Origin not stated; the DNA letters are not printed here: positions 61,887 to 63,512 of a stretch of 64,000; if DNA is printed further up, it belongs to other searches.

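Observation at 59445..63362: Operon of three paralogous, unusually large proteins with prepilin-type N-termini and beta-helix-like bodies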

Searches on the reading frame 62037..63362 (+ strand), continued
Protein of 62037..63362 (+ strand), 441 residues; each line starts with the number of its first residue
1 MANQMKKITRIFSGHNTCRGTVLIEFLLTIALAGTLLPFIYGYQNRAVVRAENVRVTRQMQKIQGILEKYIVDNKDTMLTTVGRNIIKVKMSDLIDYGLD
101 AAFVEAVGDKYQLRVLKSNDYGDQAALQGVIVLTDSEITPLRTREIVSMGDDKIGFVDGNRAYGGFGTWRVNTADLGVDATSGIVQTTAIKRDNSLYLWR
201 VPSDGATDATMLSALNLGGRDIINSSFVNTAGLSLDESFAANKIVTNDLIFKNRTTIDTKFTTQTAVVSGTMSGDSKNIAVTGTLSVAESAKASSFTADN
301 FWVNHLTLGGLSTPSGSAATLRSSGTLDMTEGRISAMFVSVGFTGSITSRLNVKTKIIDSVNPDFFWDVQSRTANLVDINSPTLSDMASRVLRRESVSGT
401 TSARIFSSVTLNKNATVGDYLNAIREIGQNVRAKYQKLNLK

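Call 51: get_annotated_region(hit=H5, flank=1500)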
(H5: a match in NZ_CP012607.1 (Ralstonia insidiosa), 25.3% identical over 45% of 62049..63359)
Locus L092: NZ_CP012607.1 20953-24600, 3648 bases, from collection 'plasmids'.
description: Ralstonia insidiosa strain FC1138 plasmid unnamed, complete sequence
organism: Ralstonia insidiosa (NCBI taxid 190721)
taxonomy: Bacteria; Pseudomonadota; Betaproteobacteria; Burkholderiales; Burkholderiaceae; Ralstonia; Ralstonia insidiosa
host: -; source: fresh-cut produce processing plant; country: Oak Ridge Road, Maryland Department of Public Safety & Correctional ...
typing (MOB-suite, as given by PLSDB): non-mobilizable; replicon rep_cluster_1705; mating-pair formation MPF_T
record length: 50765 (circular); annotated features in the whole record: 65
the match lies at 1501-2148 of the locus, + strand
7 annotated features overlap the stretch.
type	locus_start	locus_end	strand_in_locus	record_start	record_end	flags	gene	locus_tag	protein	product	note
CDS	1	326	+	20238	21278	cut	-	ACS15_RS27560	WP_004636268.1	type II secretion system F family protein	-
CDS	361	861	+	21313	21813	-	-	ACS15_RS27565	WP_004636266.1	type 4 pilus major pilin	-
CDS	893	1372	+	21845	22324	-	-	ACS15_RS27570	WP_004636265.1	hypothetical protein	-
CDS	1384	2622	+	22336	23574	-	pilV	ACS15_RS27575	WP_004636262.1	shufflon system plasmid conjugative transfer pilus tip adhesin PilV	-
CDS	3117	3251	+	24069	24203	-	-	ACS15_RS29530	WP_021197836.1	hypothetical protein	-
CDS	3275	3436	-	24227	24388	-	-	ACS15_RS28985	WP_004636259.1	hypothetical protein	-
CDS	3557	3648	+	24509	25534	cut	-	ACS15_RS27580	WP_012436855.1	CAP domain-containing protein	-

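Call 52: get_annotated_region(hit=H9, flank=1500)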
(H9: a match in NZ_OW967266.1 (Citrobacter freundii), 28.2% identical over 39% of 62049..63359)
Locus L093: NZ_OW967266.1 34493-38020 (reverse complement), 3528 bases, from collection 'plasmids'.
description: Citrobacter freundii isolate 22 plasmid P3, complete sequence
organism: Citrobacter freundii (NCBI taxid 546)
taxonomy: Bacteria; Pseudomonadota; Gammaproteobacteria; Enterobacterales; Enterobacteriaceae; Citrobacter; Citrobacter freundii
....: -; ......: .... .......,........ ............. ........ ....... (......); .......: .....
typing (MOB-suite, as given by PLSDB): mobilizable; relaxase MOBF
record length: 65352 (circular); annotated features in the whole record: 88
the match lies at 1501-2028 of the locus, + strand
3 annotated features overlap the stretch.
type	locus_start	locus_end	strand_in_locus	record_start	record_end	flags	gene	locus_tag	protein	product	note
CDS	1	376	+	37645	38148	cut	-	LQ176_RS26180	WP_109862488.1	type 4 pilus major pilin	-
CDS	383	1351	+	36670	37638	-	-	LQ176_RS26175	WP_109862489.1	ATPase, T2SS/T4P/T4SS family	-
CDS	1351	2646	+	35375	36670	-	pilV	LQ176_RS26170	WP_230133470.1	shufflon system plasmid conjugative transfer pilus tip adhesin PilV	-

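Call 53: get_annotated_region(hit=H12, flank=1500)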
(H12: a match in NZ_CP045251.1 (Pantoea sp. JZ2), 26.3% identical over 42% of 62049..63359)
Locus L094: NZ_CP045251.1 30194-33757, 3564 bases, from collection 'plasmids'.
description: Pantoea sp. JZ2 plasmid pJZ2-03
organism: Pantoea sp. JZ2 (NCBI taxid 2654189)
taxonomy: Bacteria; Pseudomonadota; Gammaproteobacteria; Enterobacterales; Erwiniaceae; Pantoea; Pantoea sp. JZ2
host: -; source: Tribulus terrestris; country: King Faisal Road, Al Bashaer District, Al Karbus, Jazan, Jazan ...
typing (MOB-suite, as given by PLSDB): conjugative; replicon IncFII; relaxase MOBP; mating-pair formation MPF_I
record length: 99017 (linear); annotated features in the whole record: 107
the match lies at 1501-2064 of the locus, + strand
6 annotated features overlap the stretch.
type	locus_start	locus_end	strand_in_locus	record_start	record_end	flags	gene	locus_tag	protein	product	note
CDS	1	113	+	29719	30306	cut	-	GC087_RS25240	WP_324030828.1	type 4 pilus major pilin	-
CDS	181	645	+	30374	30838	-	-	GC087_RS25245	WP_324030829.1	lytic transglycosylase domain-containing protein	-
CDS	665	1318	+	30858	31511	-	-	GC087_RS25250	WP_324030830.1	A24 family peptidase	-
CDS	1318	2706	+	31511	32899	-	pilV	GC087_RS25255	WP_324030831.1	shufflon system plasmid conjugative transfer pilus tip adhesin PilV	-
CDS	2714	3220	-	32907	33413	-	-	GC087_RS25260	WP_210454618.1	DapH/DapD/GlmU-related protein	-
CDS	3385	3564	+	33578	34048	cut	-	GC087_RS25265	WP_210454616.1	DotD/TraH family lipoprotein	-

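Call 54: get_annotated_region(hit=H13, flank=1500)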
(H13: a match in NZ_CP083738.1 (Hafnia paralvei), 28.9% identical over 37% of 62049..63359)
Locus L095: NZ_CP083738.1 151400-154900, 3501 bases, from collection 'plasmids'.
description: Hafnia paralvei strain AVS0177 plasmid pAVS0177-a, complete sequence
organism: Hafnia paralvei (NCBI taxid 546367)
taxonomy: Bacteria; Pseudomonadota; Gammaproteobacteria; Enterobacterales; Hafniaceae; Hafnia; Hafnia paralvei
host: -; source: whole organism,lake water; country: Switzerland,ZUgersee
typing (MOB-suite, as given by PLSDB): non-mobilizable; mating-pair formation MPF_I
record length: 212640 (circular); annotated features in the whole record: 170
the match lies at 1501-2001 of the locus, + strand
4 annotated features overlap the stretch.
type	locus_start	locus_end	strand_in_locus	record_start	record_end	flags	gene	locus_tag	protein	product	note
CDS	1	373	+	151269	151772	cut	-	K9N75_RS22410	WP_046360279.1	type 4 pilus major pilin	-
CDS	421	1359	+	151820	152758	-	-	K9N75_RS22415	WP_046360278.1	ATPase, T2SS/T4P/T4SS family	-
CDS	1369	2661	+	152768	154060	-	pilV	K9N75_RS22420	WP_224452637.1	shufflon system plasmid conjugative transfer pilus tip adhesin PilV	-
CDS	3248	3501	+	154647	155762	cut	-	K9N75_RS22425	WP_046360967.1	site-specific integrase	GO:0015074 - DNA integration [Evidence IEA]; GO:0006310 - DNA recombination [Evidence IEA]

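Call 69: search_solved_structures(query=A5, max_evalue=1, show_alignments=0)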
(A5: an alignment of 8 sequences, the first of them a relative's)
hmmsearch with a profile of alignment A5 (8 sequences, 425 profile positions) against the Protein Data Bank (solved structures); distinct sequences matched with E-value up to 1: 17.
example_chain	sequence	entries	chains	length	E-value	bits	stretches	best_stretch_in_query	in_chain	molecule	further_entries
2rey_A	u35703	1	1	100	0.015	17.4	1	301-362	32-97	Segment polarity protein dishevelled homolog DVL-2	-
3fy5_A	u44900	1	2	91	0.036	16.2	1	301-349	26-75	Segment polarity protein dishevelled homolog DVL-2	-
8wwr_A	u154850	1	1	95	0.048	15.7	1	301-348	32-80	Segment polarity protein dishevelled homolog DVL-2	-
3cby_A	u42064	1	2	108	0.052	15.6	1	301-348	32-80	Dishevelled-2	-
3cbx_A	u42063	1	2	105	0.054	15.6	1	301-348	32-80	Dishevelled-2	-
8yr7_A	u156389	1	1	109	0.055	15.5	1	301-348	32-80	Segment polarity protein dishevelled homolog DVL-2,Rho guanine nucleotide exchange factor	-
3cbz_A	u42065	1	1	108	0.059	15.4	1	301-348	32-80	Dishevelled-2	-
3cc0_A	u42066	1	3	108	0.06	15.4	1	301-348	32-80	Dishevelled-2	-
1l6o_A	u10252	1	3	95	0.064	15.3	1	301-348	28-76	Segment polarity protein dishevelled homolog DVL-2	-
2f0a_A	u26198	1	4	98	0.068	15.2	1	301-348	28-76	Segment polarity protein dishevelled homolog DVL-2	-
1mc7_A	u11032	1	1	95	0.082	15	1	301-342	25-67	Segment polarity protein dishevelled homolog DVL-1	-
2kaw_A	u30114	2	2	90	0.1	14.7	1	301-339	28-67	Segment polarity protein dishevelled homolog DVL-1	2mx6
8s6a_B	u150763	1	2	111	0.13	14.3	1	301-341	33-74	Segment polarity protein dishevelled homolog DVL-3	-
6lca_A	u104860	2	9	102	0.13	14.3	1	301-339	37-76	Segment polarity protein dishevelled homolog DVL-1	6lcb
6zbq_A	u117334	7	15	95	0.13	14.3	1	301-338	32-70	Dishevelled, dsh homolog 3 (Drosophila), isoform CRA_b | Segment polarity protein dishevelled homolog DVL-3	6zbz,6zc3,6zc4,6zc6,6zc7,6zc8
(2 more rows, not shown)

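Call 93: predict_structure(alignment_id=A2)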
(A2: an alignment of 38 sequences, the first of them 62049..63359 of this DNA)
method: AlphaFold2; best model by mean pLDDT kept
length: 437 residues; sequences in the alignment: 38
mean_pLDDT: 55.0   pTM: 0.36
mean pLDDT of the five models: 55.0, 54.7, 50.0, 49.9, 43.0
residues with pLDDT >= 90: 0; 70-90: 132; 50-70: 120; < 50: 185
segments of 3 or more residues with pLDDT < 50: 1-9, 161-167, 186-348
pLDDT, mean of each block of 10 residues (from residue 1): 44 54 68 68 71 78 79 68 81 86 82 60 72 65 56 56 44 57 49 27 32 32 32 33 32 34 37 38 38 34 32 34 31 33 40 63 67 61 77 74 81 78 80 59
secondary structure, 60 per line:
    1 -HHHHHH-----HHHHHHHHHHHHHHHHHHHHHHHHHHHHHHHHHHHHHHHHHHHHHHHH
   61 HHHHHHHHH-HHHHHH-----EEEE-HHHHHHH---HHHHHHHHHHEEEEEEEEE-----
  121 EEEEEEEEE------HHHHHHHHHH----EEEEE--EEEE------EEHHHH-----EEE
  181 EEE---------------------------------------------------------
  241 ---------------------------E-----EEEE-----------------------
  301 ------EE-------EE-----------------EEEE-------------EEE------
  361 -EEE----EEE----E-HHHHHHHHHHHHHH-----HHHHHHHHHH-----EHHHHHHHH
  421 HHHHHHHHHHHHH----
elements in order: H2-7 H13-69 H71-76 E82-85 H87-93 H97-106 E107-115 E121-129 H136-145 E150-154 E157-160 H169-172 E178-183 E274-277 E335-338 E352-354 E362-364 E369-371 H378-391 H397-406 H413-433

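Call 95: search_protein_representatives(alignment_id=A2)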
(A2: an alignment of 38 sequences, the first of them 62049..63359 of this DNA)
Query: 38 sequences, 437 profile positions. Proteins with E-value up to 0.001 (for the whole library): 225; up to 1e-10: 106; up to 1e-30: 64. The best 150 are listed.
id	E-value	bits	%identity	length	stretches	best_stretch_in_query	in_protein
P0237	3.5e-205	698.5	-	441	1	1-437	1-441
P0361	4.2e-148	510.4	-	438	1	3-437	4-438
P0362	2.0e-141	488.4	-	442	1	1-437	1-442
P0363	2.0e-131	455.4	-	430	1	12-433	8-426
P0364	6.4e-128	443.9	-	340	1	103-437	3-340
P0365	2.7e-125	435.2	-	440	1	10-437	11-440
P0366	1.7e-119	416.1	-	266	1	1-266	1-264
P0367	2.0e-118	412.6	-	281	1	1-281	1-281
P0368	1.5e-115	403.1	-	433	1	6-437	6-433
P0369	5.0e-111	388.2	-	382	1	12-297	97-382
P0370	3.2e-108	379.0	-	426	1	11-434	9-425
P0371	3.1e-105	369.1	-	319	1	1-243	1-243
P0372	6.8e-102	358.1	-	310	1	130-437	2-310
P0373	7.9e-100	351.3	-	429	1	9-437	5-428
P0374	1.9e-99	350.1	-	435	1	11-432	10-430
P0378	4.8e-79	282.8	-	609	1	12-353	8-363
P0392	3.5e-64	233.9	-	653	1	1-331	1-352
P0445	3.2e-15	72.5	-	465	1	11-227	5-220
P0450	4.8e-14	68.6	-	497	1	15-247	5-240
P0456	7.8e-13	64.6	-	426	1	19-258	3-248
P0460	8.9e-12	61.2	-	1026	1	13-221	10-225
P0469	3.5e-10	55.9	-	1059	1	8-231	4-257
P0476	1.1e-08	51.0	-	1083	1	1-217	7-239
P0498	1.4e-06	44.0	-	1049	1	8-253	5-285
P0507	4.0e-06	42.5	-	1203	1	10-228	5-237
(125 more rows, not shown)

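Call 97: fold_search(model_id=the predicted structure, library=pdb)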
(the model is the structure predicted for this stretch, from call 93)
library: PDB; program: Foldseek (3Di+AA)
matches with E <= 10: 384; with E <= 0.001: 0
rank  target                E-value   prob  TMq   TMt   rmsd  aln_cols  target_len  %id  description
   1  6ly3                  3.5e-01  0.12  0.14  0.21  16.4       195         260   10  PylRS C-terminus domain mutant bound with 3-Benzothienyl-L-alanine and AMPNP (released 2020-07-08)
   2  6yjz_A                6.7e-01  0.20  0.11  0.14   8.2        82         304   15  Crystal structure of mouse pyridoxal kinase in apo form (released 2021-04-14)
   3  2bmi_A                8.5e-01  0.16  0.08  0.15   9.5        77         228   12  METALLO-BETA-LACTAMASE (released 1998-09-23)
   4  1a7t_A                8.5e-01  0.15  0.08  0.15   9.6        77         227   12  METALLO-BETA-LACTAMASE WITH MES (released 1998-06-17)
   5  8ris                  9.6e-01  0.08  0.14  0.21  17.2       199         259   10  Computationally redesigend variant of Pyrrolysyl-tRNA Synthetase (Y306A) (released 2025-01-01)
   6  3vw8                  1.0e+00  0.06  0.10  0.14  15.3       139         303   15  Crystal structure of human c-Met kinase domain with its inhibitor (released 2013-08-14)
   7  6yjz_D                1.1e+00  0.14  0.11  0.15   8.2        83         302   16  Crystal structure of mouse pyridoxal kinase in apo form (released 2021-04-14)
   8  6v3u_A                1.1e+00  0.12  0.08  0.15  10.2        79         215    6  Crystal Structure of the NDM_FIM-1 like Metallo-beta-Lactamase from Erythrobacter litoralis in the Mono-Zinc Form (released 2020-01-15)
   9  5acq_B                1.1e+00  0.12  0.08  0.14   9.5        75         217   12  W228A-Investigation of the impact from residues W228 and Y233 in the metallo-beta-lactamase GIM-1 (released 2015-12-23)
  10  4zib                  1.1e+00  0.05  0.12  0.17  16.2       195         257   10  Crystal Structure of the C-terminal domain of PylRS mutant bound with 3-benzothienyl-l-alanine and ATP (released 2016-03-02)
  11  4tqd                  1.1e+00  0.05  0.12  0.18  16.1       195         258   10  Crystal Structure of the C-terminal domain of IFRS bound with 3-iodo-L-Phe and ATP (released 2014-11-12)
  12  8bo9_C                1.1e+00  0.13  0.14  0.29   5.9       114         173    9  NanoLuc-D9R/H57A/K89R mutant complexed with azacoelenterazine bound in intra-barrel catalytic site (released 2023-09-27)
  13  8bo9_A                1.1e+00  0.10  0.12  0.24   6.2       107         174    6  NanoLuc-D9R/H57A/K89R mutant complexed with azacoelenterazine bound in intra-barrel catalytic site (released 2023-09-27)
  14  5k1x                  1.1e+00  0.06  0.14  0.20  18.5       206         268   11  Catalytic domain of polyspecific pyrrolysyl-tRNA synthetase mutant Y306A/N346A/C348A/Y384F in complex with AMPPNP (released 2016-10-19)
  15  2e3c                  1.2e+00  0.05  0.13  0.18  16.8       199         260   10  Crystal structure of the catalytic domain of pyrrolysyl-tRNA synthetase (released 2007-12-11)
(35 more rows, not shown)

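Call 98: search_protein_families(library=pfam, alignment_id=A8, max_evalue=0.001)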
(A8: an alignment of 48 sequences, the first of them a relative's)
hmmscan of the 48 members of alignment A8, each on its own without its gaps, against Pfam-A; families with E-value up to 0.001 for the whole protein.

A. member 1, P0445 (465 aa): 0 families

B. families by the number of members that match (of 48 scanned): 4 families
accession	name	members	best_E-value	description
PF04917.17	Shufflon_N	13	3.8e-74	Bacterial shufflon protein, N-terminal constant region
PF07484.17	Collar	2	3.8e-13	Phage Tail Collar Domain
PF04519.19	Bactofilin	2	3.9e-08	Polymer-forming cytoskeletal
PF10106.14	DUF2345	1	7.6e-05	Uncharacterized protein conserved in bacteria (DUF2345)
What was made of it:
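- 62049..63362 (+): Gene C: PilV-family minor pilin paralogue, 437 aa. Signal RG|TVLIE (Glu at +5). ATGA overlap with B. The exhaustive profile search reaches genuine Shufflon_N proteins (calls 95, 98).
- On PilV / Shufflon_N (type IVb minor pilin, tip adhesin): Reciprocal result: the C profile retrieves Shufflon_N proteins (calls 95, 98).
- On Bactofilin-type / right-handed beta-helix bodies: 2 of 48 remote relatives have a significant bactofilin domain (3.9e-8; call 98).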

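Call 99: list_cluster_members(proteins=[P0445, P0450, P0456, P0460, P0469, P0476, P0498, P0507, P0378, P0392])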
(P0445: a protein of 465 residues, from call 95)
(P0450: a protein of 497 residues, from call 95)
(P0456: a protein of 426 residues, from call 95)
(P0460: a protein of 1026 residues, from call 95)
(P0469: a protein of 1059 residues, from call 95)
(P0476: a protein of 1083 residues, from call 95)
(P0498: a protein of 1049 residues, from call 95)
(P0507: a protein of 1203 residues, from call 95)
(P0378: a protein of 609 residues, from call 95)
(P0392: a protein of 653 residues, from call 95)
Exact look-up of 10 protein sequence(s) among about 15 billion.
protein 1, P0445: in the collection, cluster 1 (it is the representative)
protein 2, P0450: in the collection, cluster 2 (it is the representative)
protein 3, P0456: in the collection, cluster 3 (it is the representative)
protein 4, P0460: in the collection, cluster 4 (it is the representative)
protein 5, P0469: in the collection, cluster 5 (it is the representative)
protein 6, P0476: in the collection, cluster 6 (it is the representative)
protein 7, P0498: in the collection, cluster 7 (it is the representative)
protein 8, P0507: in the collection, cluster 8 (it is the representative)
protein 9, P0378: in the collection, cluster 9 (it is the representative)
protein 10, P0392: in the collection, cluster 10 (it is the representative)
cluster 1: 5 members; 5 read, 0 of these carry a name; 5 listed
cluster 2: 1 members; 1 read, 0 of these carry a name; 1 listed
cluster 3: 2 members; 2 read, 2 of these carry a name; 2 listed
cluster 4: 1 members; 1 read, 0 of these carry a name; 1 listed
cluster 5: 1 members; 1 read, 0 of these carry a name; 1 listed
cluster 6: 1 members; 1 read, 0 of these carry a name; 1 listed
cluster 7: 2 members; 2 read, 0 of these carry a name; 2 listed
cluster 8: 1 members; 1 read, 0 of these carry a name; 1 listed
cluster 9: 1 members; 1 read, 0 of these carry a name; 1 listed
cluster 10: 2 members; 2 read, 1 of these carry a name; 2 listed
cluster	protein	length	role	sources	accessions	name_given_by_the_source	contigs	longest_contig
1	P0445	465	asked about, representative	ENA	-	-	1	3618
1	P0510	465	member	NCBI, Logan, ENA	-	-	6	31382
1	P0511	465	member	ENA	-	-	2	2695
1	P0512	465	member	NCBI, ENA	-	-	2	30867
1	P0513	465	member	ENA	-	-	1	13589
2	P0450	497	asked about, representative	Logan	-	-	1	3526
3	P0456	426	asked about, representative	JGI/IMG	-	hypothetical protein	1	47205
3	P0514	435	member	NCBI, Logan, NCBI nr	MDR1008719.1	MAG: hypothetical protein LBL52_00510 [Rickettsiales bacterium] | hypothetical protein [Rickettsiales bacterium]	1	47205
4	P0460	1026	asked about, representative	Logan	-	-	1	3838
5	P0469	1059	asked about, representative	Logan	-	-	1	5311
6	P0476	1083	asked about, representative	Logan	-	-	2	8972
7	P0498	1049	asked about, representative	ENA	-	-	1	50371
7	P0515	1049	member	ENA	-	-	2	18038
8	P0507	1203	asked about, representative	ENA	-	-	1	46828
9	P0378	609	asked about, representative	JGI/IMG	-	-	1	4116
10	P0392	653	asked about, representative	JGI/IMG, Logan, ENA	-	type II secretory pathway pseudopilin PulG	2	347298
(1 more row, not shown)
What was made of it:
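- JGI names one relative 'pseudopilin PulG' (call 99).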

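Call 100: find_encoding_contigs(protein=P0392, flank=10000, max_places=1)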
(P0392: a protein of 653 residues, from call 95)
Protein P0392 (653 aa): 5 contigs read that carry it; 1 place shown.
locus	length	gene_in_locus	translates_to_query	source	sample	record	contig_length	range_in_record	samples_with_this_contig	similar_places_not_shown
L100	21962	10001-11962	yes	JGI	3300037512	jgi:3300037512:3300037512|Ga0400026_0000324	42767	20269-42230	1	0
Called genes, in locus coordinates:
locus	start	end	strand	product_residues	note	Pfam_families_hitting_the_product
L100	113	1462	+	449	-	PF11638:DnaA_N, PF00308:Bac_DnaA, PF00004:AAA, PF08299:Bac_DnaA_C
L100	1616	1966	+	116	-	-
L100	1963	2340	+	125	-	-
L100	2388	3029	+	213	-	-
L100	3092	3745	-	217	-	PF03938:OmpH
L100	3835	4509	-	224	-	PF00691:OmpA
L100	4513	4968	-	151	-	-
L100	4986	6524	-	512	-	PF13177:DNA_pol3_delta2, PF13604:AAA_30 (weak), PF00004:AAA, PF13401:AAA_22 (weak), PF22608:DNAX_ATPase_lid, PF12169:DNA_pol3_gamma3, PF12362:DUF3646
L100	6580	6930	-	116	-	-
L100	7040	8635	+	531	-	-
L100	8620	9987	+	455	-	-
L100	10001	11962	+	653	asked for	-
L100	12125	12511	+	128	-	-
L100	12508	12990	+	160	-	-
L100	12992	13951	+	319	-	PF00849:PseudoU_synth_2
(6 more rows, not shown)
